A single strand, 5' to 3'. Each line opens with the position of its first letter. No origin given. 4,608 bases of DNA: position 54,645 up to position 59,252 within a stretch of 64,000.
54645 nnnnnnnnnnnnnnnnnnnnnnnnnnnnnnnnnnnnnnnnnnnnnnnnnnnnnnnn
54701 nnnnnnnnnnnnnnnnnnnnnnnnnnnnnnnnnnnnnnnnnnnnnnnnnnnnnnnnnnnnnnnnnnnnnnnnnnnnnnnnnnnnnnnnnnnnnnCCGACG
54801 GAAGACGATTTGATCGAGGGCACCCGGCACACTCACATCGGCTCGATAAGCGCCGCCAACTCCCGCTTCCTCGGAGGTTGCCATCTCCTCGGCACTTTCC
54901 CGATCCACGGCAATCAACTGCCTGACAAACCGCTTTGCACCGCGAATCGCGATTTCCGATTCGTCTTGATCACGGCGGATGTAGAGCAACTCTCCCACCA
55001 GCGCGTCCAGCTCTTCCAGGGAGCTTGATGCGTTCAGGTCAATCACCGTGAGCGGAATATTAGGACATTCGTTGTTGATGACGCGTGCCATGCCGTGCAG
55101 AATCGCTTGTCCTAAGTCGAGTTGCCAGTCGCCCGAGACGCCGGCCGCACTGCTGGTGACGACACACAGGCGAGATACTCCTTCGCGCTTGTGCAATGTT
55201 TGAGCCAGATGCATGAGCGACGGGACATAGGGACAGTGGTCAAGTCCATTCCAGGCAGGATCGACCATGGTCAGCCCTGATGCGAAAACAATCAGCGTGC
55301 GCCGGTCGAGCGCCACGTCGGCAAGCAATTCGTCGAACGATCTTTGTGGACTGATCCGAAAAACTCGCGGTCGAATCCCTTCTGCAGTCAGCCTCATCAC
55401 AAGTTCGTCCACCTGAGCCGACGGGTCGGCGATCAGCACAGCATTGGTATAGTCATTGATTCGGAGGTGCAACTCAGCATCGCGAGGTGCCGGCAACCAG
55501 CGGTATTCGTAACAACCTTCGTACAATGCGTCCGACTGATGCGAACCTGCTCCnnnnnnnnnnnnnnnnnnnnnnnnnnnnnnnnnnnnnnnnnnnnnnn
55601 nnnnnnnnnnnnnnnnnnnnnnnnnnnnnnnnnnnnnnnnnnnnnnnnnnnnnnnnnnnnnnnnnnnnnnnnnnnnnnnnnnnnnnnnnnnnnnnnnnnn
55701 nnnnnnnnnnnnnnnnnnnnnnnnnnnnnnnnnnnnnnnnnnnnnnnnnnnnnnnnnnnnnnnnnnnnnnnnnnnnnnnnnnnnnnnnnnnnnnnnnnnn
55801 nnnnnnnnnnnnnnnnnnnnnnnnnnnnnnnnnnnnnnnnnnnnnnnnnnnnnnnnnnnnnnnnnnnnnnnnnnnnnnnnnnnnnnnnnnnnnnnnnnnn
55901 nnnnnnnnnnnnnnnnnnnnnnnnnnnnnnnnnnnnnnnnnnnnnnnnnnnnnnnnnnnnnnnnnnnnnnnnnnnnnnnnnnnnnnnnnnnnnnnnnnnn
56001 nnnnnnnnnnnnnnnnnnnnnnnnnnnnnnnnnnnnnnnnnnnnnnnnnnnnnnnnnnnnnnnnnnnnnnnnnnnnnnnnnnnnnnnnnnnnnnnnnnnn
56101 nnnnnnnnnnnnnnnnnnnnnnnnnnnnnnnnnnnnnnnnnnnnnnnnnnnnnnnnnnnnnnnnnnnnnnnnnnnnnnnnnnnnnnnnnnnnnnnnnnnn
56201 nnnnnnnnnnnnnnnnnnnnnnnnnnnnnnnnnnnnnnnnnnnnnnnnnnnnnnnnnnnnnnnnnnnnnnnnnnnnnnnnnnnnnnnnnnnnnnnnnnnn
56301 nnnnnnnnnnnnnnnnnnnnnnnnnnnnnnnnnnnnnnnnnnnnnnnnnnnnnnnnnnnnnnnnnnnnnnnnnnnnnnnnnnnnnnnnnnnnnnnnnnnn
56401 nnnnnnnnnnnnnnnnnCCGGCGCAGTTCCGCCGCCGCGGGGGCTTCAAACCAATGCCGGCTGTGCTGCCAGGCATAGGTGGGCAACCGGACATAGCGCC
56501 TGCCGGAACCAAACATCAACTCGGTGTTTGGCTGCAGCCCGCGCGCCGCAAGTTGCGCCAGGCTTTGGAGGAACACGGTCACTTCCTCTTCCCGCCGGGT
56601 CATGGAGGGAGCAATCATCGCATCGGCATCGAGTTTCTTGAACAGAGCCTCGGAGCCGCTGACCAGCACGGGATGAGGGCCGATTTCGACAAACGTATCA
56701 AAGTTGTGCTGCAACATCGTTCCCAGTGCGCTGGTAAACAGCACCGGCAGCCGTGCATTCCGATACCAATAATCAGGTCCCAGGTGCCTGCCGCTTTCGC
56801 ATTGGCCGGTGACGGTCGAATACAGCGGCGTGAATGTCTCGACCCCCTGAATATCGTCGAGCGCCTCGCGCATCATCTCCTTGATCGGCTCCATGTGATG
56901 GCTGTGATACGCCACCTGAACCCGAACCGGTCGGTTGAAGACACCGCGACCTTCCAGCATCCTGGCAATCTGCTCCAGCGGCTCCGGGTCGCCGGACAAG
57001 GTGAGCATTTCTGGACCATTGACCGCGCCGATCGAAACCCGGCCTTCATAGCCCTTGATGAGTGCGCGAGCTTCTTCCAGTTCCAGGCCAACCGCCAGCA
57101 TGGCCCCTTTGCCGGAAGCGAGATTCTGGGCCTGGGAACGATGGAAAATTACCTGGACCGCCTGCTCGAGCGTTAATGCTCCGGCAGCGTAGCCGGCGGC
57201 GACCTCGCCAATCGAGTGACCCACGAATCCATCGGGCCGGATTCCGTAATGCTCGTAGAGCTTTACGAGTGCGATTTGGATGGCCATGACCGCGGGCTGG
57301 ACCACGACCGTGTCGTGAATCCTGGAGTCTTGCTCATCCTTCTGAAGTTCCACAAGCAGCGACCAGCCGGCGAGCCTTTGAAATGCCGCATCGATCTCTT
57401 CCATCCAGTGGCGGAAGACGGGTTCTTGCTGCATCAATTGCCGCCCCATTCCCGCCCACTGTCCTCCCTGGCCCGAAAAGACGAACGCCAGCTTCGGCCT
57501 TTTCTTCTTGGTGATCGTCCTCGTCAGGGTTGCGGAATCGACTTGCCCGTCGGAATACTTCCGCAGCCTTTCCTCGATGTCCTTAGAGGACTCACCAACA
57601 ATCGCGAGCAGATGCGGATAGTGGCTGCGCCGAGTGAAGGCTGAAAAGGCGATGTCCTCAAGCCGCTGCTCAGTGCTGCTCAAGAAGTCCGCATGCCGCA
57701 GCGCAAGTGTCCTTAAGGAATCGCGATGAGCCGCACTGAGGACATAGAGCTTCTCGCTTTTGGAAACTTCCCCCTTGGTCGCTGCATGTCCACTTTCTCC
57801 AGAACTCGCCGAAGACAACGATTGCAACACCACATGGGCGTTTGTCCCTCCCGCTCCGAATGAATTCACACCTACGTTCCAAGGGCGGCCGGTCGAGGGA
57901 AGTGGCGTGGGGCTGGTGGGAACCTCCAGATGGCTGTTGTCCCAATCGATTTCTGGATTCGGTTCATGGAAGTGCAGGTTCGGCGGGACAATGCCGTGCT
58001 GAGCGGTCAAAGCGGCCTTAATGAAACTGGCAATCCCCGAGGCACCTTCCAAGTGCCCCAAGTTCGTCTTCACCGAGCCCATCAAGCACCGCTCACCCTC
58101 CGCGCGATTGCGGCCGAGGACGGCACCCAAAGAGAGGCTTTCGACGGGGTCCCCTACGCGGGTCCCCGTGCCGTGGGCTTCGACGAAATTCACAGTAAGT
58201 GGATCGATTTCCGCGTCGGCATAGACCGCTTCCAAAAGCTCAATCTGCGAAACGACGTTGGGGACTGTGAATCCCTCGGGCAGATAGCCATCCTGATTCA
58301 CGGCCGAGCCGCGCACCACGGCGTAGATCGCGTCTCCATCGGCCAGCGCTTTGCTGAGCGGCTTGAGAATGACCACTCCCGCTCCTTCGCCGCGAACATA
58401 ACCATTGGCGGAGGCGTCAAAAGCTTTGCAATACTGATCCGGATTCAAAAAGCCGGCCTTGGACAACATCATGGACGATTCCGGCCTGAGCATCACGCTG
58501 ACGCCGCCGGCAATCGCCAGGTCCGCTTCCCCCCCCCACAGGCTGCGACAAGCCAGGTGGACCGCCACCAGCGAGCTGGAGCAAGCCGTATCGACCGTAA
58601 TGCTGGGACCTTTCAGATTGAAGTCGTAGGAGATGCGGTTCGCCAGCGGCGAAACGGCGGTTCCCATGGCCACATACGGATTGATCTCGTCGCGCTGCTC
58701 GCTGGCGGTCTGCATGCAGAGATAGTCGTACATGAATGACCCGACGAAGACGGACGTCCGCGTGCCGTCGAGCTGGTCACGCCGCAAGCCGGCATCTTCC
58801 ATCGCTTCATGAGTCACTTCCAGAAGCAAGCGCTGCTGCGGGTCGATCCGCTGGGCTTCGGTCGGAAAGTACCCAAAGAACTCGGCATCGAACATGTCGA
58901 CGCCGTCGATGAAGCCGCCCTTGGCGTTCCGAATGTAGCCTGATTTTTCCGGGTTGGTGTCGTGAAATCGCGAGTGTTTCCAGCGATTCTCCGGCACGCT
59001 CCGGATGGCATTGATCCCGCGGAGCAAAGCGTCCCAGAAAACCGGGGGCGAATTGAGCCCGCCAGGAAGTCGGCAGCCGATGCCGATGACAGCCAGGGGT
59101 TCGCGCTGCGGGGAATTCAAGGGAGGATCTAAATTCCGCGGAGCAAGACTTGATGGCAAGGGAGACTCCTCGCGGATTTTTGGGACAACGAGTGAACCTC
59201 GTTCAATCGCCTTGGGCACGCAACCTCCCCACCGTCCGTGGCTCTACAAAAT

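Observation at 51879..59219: Animal-FAS-like single-module fully reducing type I synthase with built-in thioesterase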

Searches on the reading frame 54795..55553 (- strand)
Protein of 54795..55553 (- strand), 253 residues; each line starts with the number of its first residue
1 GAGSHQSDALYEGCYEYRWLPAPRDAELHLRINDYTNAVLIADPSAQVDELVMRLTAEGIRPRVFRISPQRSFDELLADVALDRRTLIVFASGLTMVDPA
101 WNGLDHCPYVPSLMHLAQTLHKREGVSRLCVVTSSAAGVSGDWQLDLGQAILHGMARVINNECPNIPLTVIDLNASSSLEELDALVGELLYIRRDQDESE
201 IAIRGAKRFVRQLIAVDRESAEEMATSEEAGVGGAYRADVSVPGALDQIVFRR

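Call 37: search_solved_structures(query=window:54795-55553:-, max_evalue=0.01, show_alignments=0)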
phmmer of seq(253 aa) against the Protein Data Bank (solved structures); distinct sequences matched with E-value up to 0.01: 0.

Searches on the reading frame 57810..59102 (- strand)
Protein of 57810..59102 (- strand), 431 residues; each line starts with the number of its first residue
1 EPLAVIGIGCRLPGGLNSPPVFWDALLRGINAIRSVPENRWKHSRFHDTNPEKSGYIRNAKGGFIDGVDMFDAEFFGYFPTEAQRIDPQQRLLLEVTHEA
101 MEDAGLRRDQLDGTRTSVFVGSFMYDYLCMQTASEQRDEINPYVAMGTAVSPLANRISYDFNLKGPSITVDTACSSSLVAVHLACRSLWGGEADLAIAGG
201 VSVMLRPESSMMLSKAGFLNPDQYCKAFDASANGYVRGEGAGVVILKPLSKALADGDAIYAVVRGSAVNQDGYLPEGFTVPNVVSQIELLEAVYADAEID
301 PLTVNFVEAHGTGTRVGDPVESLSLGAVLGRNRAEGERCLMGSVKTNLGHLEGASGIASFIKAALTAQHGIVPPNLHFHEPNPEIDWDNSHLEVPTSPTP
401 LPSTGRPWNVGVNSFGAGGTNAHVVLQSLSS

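Call 60: search_solved_structures(query=window:57810-59102:-, max_evalue=1e-40)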
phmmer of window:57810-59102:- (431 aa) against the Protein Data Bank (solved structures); distinct sequences matched with E-value up to 1e-40: 77 (the best 60 are shown).
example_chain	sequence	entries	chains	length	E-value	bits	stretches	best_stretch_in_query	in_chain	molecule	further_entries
7zma_A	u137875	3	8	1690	8.8e-189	631.3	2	3-428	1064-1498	Putative polyketide synthase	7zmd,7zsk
4mz0_A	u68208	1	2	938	5.1e-131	441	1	1-428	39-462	CurL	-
7uwr_A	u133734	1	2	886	4e-120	405.1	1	1-428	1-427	Narbonolide/10-deoxymethynolide synthase PikA1, modules 1 and 2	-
9d2y_A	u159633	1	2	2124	4.6e-114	385.2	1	2-428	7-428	Multifunctional mycocerosic acid synthase membrane-associated MAS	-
9d2z_A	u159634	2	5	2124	4.6e-114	385.2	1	2-428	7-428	Mycocerosic acid synthase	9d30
9f48_A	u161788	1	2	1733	1.7e-111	376.7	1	3-428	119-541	Polyketide synthase Pks13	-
9jj9_B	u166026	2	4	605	7.8e-109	367.9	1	1-427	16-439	Polyketide synthase GfsA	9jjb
8in9_A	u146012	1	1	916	2.2e-108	366.5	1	1-427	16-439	Polyketide synthase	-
5bp1_A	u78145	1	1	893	4.5e-107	362.1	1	2-428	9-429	Mycocerosic acid synthase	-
9iyw_A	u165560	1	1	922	9.9e-107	361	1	1-427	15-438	Polyketide synthase,GfsA KSQ-AncAT chimeric protein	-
7vee_A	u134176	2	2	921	1.1e-106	360.9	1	1-427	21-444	Polyketide synthase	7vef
7m7j_B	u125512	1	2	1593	1.1e-106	360.8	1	1-427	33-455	EryAI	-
7m7i_B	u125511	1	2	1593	1.2e-106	360.8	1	1-427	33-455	EryAI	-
7m7f_B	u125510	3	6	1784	1.3e-106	360.6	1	1-427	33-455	EryAI,6-deoxyerythronolide-B synthase EryA3, modules 5 and 6 chimera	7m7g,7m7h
8tjn_B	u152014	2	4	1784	1.3e-106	360.6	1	1-427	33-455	EryAI,6-deoxyerythronolide-B synthase EryA3, modules 5 and 6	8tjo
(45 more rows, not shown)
